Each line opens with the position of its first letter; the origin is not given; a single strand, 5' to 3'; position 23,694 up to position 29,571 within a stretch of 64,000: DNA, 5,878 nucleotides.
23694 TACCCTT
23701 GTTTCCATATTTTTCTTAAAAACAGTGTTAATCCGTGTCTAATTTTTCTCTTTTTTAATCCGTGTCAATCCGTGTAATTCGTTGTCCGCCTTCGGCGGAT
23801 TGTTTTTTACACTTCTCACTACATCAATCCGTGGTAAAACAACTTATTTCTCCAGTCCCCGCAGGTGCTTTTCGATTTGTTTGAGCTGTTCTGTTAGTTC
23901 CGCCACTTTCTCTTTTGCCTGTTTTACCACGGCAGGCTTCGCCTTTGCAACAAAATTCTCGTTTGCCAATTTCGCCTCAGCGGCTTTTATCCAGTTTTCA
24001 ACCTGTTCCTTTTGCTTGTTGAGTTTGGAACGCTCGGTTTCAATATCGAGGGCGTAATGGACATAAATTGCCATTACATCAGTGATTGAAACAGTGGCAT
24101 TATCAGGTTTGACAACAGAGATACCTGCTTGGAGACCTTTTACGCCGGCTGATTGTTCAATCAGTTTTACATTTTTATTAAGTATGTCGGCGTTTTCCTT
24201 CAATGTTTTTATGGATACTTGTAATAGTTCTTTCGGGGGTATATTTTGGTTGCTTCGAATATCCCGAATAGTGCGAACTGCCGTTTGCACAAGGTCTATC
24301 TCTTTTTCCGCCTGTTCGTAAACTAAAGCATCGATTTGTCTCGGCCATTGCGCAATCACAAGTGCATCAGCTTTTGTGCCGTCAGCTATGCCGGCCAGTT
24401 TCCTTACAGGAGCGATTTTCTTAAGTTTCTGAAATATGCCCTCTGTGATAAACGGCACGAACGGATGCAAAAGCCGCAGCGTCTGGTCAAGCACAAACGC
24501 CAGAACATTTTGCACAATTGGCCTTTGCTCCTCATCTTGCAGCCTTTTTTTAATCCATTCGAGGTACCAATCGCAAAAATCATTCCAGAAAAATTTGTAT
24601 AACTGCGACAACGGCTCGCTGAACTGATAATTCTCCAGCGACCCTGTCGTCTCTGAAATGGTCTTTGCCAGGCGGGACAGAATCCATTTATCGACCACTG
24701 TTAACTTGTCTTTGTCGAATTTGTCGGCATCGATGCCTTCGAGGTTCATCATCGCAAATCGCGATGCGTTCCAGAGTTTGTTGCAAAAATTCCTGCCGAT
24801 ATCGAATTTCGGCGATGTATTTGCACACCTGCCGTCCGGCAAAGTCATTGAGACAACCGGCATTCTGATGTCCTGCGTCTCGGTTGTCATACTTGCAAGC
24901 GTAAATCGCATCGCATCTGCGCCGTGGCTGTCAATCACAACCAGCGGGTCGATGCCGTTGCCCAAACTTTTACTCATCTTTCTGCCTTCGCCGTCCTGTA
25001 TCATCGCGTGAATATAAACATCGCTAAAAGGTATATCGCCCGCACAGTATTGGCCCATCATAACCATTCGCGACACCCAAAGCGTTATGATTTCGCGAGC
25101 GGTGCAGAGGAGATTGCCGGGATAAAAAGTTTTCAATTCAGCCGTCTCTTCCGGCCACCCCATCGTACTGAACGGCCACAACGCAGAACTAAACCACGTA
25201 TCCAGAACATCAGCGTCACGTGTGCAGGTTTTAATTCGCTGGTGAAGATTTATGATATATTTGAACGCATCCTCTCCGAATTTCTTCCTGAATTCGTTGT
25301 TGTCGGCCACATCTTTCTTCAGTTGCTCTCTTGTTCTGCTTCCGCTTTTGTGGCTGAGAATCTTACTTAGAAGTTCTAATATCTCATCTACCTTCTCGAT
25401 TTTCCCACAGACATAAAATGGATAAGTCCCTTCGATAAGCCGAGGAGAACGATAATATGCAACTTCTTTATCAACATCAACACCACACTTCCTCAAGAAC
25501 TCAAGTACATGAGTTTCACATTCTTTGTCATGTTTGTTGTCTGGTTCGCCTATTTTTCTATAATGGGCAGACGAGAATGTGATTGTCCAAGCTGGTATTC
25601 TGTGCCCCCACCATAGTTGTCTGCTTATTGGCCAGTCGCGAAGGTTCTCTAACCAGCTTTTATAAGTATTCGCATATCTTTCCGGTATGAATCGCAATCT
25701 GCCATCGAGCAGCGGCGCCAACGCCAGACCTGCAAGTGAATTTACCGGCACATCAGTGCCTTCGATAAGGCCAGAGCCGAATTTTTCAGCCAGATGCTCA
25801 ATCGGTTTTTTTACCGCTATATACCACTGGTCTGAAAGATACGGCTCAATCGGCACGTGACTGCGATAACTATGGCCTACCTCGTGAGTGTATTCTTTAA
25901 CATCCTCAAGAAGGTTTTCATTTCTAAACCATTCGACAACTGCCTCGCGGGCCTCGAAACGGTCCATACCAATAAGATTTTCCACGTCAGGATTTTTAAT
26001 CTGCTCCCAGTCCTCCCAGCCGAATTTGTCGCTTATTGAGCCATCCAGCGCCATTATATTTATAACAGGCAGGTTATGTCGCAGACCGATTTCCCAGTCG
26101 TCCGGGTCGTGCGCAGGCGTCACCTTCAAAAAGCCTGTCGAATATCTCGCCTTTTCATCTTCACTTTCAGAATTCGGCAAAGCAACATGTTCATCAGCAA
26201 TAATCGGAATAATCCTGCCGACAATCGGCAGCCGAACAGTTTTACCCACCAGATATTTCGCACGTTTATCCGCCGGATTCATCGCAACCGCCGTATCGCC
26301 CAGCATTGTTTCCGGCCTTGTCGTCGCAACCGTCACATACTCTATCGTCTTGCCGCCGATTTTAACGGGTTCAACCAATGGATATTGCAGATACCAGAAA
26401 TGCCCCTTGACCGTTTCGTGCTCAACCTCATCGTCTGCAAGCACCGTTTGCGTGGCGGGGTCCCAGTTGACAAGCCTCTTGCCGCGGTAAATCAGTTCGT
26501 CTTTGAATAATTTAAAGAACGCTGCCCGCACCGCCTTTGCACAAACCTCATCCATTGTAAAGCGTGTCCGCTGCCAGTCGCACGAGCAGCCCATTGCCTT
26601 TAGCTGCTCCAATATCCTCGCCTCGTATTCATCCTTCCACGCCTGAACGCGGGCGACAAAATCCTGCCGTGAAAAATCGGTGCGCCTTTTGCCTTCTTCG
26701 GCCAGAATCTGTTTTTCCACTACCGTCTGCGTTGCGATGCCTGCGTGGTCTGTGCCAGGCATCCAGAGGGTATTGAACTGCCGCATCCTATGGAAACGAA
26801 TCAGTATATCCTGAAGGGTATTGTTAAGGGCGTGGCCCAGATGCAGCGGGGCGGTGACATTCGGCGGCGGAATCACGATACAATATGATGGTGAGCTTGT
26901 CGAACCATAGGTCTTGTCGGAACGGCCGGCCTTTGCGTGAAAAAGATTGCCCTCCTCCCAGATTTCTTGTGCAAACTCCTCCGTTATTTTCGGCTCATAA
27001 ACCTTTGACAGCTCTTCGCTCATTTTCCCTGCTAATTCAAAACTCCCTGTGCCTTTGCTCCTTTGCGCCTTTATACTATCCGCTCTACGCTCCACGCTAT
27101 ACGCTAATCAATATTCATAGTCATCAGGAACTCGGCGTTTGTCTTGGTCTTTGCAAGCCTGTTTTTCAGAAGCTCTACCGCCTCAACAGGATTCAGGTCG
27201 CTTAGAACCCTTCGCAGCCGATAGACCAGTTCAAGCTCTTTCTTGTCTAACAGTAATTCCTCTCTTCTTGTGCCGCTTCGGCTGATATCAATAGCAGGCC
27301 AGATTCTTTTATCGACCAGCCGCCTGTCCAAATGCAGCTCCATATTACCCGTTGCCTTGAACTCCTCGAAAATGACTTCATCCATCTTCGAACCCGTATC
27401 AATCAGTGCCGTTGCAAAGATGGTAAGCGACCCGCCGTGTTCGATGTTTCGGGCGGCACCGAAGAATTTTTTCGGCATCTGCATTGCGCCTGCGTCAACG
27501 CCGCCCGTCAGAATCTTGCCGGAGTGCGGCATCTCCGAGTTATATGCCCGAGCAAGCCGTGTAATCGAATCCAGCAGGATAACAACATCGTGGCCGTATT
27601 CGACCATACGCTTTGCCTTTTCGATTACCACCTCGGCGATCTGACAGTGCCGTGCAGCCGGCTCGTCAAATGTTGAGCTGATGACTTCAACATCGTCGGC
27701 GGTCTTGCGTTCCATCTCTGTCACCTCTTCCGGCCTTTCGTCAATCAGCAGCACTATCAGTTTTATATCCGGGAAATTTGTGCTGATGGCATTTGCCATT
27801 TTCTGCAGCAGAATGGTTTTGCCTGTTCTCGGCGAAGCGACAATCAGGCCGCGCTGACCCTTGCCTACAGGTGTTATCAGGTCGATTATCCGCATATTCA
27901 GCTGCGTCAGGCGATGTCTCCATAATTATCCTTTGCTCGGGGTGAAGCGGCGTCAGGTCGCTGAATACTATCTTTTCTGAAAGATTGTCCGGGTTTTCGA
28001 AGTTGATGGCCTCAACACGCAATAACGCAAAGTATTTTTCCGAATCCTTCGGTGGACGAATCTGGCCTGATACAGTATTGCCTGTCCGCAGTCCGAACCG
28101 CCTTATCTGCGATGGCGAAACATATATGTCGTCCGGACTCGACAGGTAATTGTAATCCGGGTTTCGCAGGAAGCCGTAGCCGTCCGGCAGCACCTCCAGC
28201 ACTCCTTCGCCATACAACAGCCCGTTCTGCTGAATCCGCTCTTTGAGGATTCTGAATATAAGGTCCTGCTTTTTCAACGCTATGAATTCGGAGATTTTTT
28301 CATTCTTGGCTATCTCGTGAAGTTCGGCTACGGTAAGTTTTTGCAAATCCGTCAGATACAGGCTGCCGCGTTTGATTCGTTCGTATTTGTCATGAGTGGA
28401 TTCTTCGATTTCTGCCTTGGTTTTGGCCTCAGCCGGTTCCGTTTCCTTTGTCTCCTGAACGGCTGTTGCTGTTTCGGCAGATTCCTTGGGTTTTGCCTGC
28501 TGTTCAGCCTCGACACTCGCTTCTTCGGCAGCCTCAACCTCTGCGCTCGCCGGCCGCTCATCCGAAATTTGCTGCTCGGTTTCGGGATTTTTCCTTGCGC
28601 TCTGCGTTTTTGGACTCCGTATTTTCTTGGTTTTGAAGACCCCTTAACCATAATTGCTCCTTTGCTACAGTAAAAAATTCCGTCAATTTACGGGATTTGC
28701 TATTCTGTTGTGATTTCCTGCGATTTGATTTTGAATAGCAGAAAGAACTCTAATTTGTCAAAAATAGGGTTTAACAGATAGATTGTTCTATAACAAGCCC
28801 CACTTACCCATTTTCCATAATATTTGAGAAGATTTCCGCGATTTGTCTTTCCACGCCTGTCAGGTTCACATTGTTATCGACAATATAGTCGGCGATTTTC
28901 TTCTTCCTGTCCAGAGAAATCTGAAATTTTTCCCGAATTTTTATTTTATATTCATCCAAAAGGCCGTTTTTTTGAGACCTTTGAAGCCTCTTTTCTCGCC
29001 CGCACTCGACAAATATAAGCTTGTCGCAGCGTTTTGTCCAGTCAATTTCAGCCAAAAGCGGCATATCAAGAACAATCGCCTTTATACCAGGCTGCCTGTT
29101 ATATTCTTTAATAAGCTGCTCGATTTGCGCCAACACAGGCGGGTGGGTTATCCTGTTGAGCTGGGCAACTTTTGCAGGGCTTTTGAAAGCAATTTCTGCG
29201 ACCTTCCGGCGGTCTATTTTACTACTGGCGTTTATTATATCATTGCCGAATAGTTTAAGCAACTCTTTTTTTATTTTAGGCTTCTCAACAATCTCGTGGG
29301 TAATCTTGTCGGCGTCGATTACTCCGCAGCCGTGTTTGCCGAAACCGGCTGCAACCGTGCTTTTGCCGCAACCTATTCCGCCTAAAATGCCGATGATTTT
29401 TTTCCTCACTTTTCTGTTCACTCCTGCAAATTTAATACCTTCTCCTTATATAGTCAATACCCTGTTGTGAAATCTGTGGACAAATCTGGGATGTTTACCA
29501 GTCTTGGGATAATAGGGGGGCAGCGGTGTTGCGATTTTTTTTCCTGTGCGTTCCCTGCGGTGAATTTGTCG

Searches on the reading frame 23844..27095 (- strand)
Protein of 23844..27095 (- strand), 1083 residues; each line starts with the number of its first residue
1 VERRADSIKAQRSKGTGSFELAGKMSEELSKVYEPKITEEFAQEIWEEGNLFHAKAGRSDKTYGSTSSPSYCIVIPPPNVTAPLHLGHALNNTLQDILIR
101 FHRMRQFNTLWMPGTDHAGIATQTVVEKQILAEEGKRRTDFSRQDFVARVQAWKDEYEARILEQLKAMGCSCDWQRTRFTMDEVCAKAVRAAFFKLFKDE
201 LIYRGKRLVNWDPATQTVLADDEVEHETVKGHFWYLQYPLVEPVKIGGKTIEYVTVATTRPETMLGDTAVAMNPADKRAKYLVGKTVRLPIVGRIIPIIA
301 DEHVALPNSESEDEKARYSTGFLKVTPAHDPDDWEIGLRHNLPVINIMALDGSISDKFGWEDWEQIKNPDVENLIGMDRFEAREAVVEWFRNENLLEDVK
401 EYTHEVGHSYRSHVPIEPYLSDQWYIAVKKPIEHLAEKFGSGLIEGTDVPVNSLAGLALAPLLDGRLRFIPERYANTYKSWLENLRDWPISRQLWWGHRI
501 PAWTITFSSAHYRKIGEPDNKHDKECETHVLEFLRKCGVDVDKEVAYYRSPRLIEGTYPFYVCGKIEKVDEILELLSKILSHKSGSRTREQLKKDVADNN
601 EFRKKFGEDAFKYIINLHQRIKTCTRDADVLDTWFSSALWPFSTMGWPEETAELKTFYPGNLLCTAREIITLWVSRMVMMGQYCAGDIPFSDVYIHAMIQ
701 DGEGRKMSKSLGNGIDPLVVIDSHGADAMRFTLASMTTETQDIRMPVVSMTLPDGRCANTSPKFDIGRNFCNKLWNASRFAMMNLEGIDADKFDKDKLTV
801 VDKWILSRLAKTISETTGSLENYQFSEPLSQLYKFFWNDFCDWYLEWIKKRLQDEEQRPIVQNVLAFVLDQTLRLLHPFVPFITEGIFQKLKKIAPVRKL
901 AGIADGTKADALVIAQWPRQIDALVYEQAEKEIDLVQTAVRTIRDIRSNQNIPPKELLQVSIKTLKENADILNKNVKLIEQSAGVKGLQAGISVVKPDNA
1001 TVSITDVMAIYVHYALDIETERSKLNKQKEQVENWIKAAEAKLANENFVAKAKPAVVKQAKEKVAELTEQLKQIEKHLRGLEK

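Call 60: search_protein_families(library=pfam, proteins=[window:23844-27095:-], max_evalue=0.0001)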
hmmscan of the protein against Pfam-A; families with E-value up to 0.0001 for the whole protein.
window:23844-27095:- (1083 aa): 4 families
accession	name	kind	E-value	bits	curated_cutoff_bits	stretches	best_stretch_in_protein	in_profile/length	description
PF00133.28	tRNA-synt_1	-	5.3e-121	404.7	22.7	2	43-512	3-255/414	tRNA synthetases class I (I, L, M and V)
PF08264.19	Anticodon_1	-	9.8e-43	146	25.1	1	802-961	1-147/148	Anticodon-binding domain of tRNA ligase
PF09334.17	tRNA-synt_1g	-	5.3e-18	65.4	20.1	1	77-226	7-137/391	tRNA synthetases class I (M)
PF10458.14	Val_tRNA-synt_C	-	7.2e-12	45.8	25.9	1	1017-1081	1-65/66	Valyl tRNA synthetase tRNA binding arm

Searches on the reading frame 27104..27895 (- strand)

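Call 60: search_protein_families(library=pfam, proteins=[window:27104-27895:-], max_evalue=0.0001)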
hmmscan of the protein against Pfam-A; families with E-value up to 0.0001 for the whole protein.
window:27104-27895:- (263 aa): 1 family
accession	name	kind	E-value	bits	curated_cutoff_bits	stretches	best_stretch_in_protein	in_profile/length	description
PF00006.31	ATP-synt_ab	-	1.2e-25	90.9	29.5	1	2-207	3-211/213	ATP synthase alpha/beta family, nucleotide-binding domain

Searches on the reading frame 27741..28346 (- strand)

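Call 60: search_protein_families(library=pfam, proteins=[window:27741-28346:-], max_evalue=0.0001)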
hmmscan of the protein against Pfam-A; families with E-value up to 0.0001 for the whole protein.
window:27741-28346:- (201 aa): 2 families
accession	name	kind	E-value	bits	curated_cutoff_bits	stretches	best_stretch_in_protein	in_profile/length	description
PF07497.18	Rho_RNA_bind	-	4.1e-35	119.9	27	1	47-120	2-73/73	Rho termination factor, RNA-binding domain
PF07498.18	Rho_N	-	1.6e-08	34.8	24.9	1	2-42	3-43/43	Rho termination factor, N-terminal domain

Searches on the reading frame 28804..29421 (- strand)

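Call 60: search_protein_families(library=pfam, proteins=[window:28804-29421:-], max_evalue=0.0001)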
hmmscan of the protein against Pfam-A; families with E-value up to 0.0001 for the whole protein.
window:28804-29421:- (205 aa): 1 family
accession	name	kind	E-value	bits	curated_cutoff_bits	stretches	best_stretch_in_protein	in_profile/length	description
PF01121.26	CoaE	-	8.6e-41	140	27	1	9-187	2-178/180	Dephospho-CoA kinase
